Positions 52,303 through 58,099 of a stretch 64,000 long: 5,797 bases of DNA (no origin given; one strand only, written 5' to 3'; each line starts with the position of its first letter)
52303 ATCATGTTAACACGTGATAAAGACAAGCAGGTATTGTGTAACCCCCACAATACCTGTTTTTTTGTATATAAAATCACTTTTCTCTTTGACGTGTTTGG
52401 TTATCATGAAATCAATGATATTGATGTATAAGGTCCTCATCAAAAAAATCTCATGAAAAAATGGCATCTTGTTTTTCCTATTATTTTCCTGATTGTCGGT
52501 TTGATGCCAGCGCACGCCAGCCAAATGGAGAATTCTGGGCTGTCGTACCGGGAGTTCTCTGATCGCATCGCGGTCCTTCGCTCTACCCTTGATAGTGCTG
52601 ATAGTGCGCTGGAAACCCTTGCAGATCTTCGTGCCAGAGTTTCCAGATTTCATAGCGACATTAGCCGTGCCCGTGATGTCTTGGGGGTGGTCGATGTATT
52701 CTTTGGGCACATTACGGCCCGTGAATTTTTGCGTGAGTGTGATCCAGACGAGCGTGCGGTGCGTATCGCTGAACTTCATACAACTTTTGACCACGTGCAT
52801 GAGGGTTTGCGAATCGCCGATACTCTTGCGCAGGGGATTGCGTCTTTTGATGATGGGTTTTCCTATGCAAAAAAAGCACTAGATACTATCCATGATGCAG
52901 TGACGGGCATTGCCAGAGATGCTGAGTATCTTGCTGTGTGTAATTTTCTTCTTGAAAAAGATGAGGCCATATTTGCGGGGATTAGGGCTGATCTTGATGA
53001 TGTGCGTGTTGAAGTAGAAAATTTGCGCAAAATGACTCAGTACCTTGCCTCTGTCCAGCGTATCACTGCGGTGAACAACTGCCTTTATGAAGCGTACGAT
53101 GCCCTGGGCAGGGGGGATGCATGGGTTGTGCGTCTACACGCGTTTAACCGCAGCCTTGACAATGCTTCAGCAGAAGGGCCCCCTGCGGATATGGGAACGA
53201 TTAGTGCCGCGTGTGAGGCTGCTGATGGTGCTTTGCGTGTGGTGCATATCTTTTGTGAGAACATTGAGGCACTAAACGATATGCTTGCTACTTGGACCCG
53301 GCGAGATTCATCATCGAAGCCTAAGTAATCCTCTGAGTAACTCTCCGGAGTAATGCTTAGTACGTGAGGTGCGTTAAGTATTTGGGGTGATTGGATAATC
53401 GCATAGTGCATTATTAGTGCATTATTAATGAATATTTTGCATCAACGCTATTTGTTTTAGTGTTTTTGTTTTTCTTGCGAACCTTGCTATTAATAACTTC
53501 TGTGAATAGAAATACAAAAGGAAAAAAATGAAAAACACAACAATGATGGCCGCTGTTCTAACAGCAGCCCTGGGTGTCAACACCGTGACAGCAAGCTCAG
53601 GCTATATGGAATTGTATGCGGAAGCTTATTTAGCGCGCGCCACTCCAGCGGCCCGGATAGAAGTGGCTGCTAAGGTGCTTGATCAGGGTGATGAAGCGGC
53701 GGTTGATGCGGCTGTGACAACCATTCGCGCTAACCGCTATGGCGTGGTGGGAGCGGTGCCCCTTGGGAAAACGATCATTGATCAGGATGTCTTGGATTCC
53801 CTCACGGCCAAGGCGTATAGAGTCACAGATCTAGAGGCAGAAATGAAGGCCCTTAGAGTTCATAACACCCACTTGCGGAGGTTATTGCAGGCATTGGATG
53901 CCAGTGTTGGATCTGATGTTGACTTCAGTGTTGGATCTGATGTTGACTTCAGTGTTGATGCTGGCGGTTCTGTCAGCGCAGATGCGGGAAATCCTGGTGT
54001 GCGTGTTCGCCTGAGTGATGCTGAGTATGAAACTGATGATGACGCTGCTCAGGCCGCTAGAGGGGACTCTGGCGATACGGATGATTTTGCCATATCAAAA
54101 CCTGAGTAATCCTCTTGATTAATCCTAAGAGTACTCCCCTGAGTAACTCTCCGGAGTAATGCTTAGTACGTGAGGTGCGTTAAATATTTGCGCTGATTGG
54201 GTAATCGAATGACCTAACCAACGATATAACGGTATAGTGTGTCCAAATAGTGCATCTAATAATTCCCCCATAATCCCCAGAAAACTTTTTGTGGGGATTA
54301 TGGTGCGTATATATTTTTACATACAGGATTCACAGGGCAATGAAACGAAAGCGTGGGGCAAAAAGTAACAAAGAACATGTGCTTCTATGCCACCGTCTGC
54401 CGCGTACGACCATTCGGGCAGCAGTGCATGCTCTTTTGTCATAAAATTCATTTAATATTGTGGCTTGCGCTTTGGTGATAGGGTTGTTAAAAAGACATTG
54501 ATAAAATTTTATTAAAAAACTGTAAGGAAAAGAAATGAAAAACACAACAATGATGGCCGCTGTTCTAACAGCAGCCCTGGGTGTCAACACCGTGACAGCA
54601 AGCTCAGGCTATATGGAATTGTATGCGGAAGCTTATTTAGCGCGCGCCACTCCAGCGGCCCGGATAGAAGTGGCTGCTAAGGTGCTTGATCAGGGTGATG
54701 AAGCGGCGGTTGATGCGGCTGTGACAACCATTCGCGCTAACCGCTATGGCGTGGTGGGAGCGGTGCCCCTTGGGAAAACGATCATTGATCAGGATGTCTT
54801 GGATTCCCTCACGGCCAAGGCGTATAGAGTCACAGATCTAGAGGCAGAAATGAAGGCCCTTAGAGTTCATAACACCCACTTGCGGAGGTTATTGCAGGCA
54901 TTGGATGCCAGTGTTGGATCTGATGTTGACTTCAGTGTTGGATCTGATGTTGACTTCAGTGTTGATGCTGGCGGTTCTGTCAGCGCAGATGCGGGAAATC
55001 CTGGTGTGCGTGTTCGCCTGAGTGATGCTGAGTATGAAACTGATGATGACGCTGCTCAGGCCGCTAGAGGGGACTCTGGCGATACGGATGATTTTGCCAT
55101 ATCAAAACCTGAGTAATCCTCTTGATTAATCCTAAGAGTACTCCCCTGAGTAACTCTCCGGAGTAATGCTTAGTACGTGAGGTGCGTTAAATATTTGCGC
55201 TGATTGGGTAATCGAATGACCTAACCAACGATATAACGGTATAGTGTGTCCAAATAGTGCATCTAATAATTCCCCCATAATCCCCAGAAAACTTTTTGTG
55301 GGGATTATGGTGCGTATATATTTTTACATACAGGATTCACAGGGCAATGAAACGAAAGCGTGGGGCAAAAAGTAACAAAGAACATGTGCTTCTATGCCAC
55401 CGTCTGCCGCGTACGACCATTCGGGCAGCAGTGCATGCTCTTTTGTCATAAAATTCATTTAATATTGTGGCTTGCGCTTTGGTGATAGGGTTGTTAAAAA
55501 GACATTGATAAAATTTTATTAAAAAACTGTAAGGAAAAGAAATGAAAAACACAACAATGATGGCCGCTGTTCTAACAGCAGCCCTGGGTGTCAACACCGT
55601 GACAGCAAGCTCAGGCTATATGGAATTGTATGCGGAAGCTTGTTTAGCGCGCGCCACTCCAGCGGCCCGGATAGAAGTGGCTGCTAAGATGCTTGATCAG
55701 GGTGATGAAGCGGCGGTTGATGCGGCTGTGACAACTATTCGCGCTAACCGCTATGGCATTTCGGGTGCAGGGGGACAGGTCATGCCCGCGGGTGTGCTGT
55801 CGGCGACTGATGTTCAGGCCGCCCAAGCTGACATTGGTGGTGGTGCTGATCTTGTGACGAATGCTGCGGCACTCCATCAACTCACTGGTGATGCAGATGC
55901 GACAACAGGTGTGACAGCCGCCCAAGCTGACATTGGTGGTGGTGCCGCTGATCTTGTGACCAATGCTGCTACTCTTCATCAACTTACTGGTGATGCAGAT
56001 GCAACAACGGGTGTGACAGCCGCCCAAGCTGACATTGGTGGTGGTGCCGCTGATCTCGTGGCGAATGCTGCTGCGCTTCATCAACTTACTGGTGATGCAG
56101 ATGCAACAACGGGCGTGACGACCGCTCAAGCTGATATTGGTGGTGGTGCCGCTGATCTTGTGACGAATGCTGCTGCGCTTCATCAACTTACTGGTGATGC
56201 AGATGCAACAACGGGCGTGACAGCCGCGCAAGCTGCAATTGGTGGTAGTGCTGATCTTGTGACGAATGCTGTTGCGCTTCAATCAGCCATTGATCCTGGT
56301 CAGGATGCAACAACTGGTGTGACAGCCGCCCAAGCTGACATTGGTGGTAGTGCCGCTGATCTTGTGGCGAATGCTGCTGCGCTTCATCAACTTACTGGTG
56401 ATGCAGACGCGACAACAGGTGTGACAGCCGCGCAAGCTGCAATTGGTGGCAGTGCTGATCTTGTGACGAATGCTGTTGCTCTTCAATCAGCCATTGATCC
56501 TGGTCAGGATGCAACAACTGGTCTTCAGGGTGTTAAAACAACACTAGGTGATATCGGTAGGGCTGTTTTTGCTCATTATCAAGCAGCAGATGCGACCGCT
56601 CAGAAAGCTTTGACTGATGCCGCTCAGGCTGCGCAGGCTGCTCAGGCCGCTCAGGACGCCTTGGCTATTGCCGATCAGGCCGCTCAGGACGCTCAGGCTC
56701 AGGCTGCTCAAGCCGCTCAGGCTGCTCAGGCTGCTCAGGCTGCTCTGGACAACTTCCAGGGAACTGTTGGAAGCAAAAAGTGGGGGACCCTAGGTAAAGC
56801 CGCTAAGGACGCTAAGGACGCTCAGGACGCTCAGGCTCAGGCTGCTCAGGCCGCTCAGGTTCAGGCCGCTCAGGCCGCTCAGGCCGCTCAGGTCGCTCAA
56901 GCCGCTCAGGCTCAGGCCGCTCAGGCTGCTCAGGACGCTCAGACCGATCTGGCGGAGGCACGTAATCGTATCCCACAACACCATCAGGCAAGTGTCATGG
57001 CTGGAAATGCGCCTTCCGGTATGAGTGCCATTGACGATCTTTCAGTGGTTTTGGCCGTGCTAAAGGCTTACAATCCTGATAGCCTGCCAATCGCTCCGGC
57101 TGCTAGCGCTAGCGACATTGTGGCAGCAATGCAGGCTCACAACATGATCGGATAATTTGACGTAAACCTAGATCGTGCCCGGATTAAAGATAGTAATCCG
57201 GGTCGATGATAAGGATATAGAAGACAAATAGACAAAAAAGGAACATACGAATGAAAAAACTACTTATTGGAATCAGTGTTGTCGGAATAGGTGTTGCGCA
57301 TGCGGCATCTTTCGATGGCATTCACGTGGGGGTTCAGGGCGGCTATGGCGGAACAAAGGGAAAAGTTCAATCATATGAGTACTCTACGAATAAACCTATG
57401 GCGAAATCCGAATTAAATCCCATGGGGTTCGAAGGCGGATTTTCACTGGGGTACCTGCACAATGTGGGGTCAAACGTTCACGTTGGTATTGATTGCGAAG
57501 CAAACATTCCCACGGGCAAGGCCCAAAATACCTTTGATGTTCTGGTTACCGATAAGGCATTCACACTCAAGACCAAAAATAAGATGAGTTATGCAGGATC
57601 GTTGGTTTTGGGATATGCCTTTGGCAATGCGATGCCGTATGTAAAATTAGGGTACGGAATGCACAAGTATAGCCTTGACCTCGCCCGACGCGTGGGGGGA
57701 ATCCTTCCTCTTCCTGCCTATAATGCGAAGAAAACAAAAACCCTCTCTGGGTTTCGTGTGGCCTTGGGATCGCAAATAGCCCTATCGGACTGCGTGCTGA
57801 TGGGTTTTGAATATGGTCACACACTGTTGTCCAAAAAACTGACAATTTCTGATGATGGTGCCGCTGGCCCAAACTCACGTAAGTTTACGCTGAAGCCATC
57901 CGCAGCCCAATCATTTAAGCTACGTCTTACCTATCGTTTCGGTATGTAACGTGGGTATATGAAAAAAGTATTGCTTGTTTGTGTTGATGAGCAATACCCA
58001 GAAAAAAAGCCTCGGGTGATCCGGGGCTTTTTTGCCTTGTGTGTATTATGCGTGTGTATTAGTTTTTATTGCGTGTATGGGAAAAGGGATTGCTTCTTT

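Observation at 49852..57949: Locus of six consecutive orphan secreted-protein genes (paralogous, repeat-rich) ending in an Omp25/Hbp-like porin: candidate variable surface/secreted protein system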

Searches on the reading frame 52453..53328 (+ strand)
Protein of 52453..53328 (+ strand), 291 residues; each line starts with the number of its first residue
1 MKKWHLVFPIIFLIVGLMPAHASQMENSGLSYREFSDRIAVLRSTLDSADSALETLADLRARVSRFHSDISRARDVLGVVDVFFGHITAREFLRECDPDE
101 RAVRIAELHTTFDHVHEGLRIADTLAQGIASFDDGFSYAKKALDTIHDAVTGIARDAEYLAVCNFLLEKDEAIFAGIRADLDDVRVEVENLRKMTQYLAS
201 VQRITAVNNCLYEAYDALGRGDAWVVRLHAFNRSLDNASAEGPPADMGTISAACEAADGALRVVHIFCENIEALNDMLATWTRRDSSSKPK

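Call 3: search_protein_families(library=pfam, proteins=[window:52453-53328:+], max_evalue=1)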
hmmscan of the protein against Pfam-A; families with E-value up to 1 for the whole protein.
window:52453-53328:+ (291 aa): 4 families
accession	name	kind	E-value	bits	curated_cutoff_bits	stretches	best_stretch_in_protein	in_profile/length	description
PF01042.26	Ribonuc_L-PSP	-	0.0098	16.3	27.3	0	168-218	43-93/121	Endoribonuclease L-PSP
PF08651.15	DASH_Duo1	-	0.096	12.9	25.4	0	258-283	24-49/74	DASH complex subunit Duo1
PF18572.7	T6PP_N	-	0.12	12.8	25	0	183-209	66-92/99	Trehalose-6-phosphate phosphatase N-terminal helical bundle domain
PF01337.24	Barstar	-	0.13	12.7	23.4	1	253-283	17-49/96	Barstar (barnase inhibitor)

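Call 20: find_encoding_contigs(protein=window:52453-53328:+, flank=10000, max_places=10)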
Protein window:52453-53328:+ (291 aa): 1 contig read that carries it; 1 place shown.
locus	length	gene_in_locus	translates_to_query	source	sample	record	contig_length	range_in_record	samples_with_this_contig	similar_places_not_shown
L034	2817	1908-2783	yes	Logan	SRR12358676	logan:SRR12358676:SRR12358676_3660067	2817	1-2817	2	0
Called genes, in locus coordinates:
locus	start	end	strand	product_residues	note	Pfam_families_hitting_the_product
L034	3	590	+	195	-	?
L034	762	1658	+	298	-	-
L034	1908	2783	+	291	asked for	-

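Call 34: search_protein_families(library=ncbifam, proteins=[window:52453-53328:+], max_evalue=0.01)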
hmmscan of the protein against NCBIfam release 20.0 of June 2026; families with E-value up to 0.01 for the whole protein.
window:52453-53328:+ (291 aa): 0 families

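Call 49: predict_structure(protein=window:52453-53328:+)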
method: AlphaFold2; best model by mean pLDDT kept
length: 291 residues; sequences in the alignment: 1
mean_pLDDT: 50.2   pTM: 0.36
mean pLDDT of the five models: 50.2, 43.7, 43.1, 42.6, 38.2
residues with pLDDT >= 90: 0; 70-90: 9; 50-70: 131; < 50: 151
segments of 3 or more residues with pLDDT < 50: 4-29, 86-88, 162-170, 183-185, 190-275, 281-291
pLDDT, mean of each block of 10 residues (from residue 1): 39 35 39 61 62 63 61 56 51 70 67 61 58 60 60 55 45 50 49 44 43 40 40 39 37 41 43 47 42 33
secondary structure, 60 per line:
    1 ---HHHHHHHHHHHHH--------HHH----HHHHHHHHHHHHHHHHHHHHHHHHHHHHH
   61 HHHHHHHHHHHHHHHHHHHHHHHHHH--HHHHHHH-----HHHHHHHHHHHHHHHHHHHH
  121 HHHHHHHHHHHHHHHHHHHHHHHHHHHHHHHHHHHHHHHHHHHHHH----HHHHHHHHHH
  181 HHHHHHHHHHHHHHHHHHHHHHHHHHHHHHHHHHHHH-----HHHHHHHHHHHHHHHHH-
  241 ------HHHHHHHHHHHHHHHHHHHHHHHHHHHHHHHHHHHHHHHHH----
elements in order: H4-16 H32-86 H89-95 H101-166 H171-217 H223-239 H247-287

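Call 50: search_solved_structures(query=window:52453-53328:+, max_evalue=1)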
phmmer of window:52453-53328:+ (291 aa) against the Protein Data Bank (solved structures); distinct sequences matched with E-value up to 1: 1.
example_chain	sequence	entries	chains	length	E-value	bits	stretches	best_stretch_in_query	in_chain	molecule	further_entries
4q37_A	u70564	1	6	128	0.86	12.3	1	143-223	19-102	Radical SAM protein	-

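Call 53: search_protein_families(library=phrogs, proteins=[window:52453-53328:+], max_evalue=0.01)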
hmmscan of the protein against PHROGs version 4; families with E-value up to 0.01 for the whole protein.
window:52453-53328:+ (291 aa): 0 families

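Call 69: search_protein_families(library=padloc, proteins=[window:52453-53328:+], max_evalue=0.01)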
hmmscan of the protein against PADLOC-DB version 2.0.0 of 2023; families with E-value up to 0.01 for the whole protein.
window:52453-53328:+ (291 aa): 0 families

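Call 78: search_dna_similar(query=window:52453-53328:+, collection=plasmids, mode=protein, max_evalue=0.001, max_rows=10)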
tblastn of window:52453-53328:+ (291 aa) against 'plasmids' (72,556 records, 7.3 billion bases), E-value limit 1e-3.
No match.

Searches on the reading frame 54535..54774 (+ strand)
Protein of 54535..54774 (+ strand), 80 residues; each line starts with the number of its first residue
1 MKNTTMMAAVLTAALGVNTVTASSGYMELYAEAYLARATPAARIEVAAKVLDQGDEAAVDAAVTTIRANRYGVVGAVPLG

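Call 25: search_protein_representatives(alignment_id=A2)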
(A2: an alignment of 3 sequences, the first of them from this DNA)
Query: 3 sequences, 82 profile positions. Proteins with E-value up to 0.001 (for the whole library): 6; up to 1e-10: 3; up to 1e-30: 2. The best 6 are listed.
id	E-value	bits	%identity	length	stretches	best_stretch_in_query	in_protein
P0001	7.2e-38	145.2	-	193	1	1-81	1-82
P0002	3.8e-33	130.0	-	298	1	1-82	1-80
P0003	2.4e-12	63.4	-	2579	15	36-65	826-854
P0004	6.1e-06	42.8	-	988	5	29-68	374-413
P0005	7.4e-06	42.6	-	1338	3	60-77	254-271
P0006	3.2e-04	37.3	-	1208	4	60-78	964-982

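Call 31: find_related_loci(query=A2, collection=metagenome_contigs, flank=10000)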
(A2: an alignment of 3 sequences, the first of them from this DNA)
Query A2 (80 aa) in metagenome_contigs; peptide patterns used: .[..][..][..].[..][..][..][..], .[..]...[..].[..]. (x = any residue, [..] = any of these).
425 stretches matched a pattern, but none encodes a relative of the query by tblastn (E <= 1e-3).

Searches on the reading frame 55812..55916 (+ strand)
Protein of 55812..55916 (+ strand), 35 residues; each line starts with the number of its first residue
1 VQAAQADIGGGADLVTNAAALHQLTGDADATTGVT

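Call 71: search_solved_structures(query=A4, max_evalue=1)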
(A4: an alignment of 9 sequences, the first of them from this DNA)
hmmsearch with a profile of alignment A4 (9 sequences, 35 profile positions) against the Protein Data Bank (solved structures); distinct sequences matched with E-value up to 1: 3.
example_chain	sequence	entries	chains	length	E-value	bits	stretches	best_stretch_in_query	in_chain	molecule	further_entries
7arx_B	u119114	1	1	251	0.49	13.4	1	11-28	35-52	Mannan-binding lectin serine protease 1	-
3gov_B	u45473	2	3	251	0.78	12.7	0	11-27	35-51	MASP-1 | Mannan-binding lectin serine protease 1 light chain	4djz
4igd_A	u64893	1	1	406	0.82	12.6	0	11-28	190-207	Mannan-binding lectin serine protease 1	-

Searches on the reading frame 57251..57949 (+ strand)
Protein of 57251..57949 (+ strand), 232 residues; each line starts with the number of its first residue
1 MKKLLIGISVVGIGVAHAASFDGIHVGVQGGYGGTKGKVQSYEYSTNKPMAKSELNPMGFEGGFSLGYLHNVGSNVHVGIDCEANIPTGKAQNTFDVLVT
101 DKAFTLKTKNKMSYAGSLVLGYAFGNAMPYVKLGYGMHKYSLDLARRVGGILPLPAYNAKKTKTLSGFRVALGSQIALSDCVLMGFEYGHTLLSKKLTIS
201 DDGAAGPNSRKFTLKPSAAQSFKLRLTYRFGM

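Call 3: search_protein_families(library=pfam, proteins=[window:57251-57949:+], max_evalue=1)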
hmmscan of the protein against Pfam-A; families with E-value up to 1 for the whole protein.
window:57251-57949:+ (232 aa): 3 families
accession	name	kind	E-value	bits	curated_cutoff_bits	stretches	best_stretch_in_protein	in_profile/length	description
PF13505.12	OMP_b-brl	-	8.1e-12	46.1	28.7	1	8-230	6-175/175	Outer membrane protein beta-barrel domain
PF01459.28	Porin_3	-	0.05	13.5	28.4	1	20-94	140-216/271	Eukaryotic porin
PF07713.18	DUF1604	-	0.13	12.5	25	1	60-75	22-37/84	Protein of unknown function (DUF1604)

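Call 6: find_encoding_contigs(protein=window:57251-57949:+, flank=10000, max_places=8)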
Protein window:57251-57949:+ (232 aa): 1 contig read that carries it; 1 place shown.
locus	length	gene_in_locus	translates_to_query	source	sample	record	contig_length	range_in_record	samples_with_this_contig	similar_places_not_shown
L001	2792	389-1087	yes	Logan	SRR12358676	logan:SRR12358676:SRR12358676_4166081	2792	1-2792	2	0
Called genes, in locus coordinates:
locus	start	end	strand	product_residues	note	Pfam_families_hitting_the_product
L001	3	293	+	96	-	?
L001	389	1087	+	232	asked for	PF13505:OMP_b-brl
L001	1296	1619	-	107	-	PF04977:DivIC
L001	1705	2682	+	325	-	PF17773:UPF0176_N, PF00581:Rhodanese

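Call 30: find_homologous_proteins(query=window:57251-57949:+, max_evalue=0.001)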
Query window:57251-57949:+ (232 aa): 1 proteins with E <= 0.001 among 647 candidates.
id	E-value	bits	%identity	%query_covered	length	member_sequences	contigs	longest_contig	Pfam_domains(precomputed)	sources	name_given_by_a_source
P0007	7.3e-149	512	100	100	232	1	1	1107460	PF13505.13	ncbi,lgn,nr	ncbi:MAG: outer membrane beta-barrel protein [Alphaproteobacteria bacterium]|nr:MAG: outer membrane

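Call 34: search_protein_families(library=ncbifam, proteins=[window:57251-57949:+], max_evalue=0.01)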
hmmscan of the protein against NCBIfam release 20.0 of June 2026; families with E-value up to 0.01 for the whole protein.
window:57251-57949:+ (232 aa): 0 families

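Call 35: search_solved_structures(query=window:57251-57949:+, max_evalue=1)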
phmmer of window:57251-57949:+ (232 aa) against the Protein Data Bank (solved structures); distinct sequences matched with E-value up to 1: 5.
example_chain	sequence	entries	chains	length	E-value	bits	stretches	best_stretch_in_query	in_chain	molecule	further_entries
5wro_A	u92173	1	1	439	0.093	15.8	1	108-174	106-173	Enolase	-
6z1p_Bm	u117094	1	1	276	0.18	14.9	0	46-109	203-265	Ribosomal protein S13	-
3b97_A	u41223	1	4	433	0.81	12.8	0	107-172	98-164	Alpha-enolase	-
2psn_A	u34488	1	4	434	0.82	12.8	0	107-172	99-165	Alpha-enolase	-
9x4f_A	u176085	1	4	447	0.84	12.7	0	107-172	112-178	Alpha-enolase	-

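Call 53: search_protein_families(library=phrogs, proteins=[window:57251-57949:+], max_evalue=0.01)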
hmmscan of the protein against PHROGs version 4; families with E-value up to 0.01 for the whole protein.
window:57251-57949:+ (232 aa): 0 families

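Call 54: find_related_loci(query=window:57251-57949:+, collection=metagenome_contigs, flank=10000)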
Query window:57251-57949:+ (232 aa) in metagenome_contigs; peptide patterns used: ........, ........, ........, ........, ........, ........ (x = any residue, [..] = any of these).
600 stretches matched a pattern, but none encodes a relative of the query by tblastn (E <= 1e-3).

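Call 69: search_protein_families(library=padloc, proteins=[window:57251-57949:+], max_evalue=0.01)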
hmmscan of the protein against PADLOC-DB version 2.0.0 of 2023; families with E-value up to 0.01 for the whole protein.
window:57251-57949:+ (232 aa): 0 families
